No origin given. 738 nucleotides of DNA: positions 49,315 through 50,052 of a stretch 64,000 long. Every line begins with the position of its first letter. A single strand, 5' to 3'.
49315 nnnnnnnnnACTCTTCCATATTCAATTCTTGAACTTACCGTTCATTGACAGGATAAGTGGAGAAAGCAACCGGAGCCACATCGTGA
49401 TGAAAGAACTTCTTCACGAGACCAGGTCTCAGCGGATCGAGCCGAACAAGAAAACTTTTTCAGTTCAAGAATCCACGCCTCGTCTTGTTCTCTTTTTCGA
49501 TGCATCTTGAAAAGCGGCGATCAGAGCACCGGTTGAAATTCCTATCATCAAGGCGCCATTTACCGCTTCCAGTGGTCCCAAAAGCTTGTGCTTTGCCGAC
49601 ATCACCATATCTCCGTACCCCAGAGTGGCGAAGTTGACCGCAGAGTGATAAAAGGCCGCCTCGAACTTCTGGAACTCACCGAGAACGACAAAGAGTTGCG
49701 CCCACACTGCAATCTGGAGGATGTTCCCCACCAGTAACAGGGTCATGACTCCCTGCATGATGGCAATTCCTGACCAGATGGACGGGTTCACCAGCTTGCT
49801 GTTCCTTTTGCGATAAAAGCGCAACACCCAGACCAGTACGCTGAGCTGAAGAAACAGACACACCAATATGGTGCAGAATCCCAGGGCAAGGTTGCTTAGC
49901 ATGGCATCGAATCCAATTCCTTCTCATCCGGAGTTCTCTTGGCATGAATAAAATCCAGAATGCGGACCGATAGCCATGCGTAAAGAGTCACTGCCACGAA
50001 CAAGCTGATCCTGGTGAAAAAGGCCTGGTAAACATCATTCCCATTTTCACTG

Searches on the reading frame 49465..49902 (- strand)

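Call 20: search_protein_families(library=pfam, max_evalue=0.000001, proteins=[window:49465-49902:-])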
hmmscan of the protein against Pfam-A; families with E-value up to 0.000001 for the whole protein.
window:49465-49902:- (145 aa): 1 family
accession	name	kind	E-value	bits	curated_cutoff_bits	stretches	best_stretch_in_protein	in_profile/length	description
PF07885.22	Ion_trans_2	-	9.7e-08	32.2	22.5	1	65-132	7-78/79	Ion channel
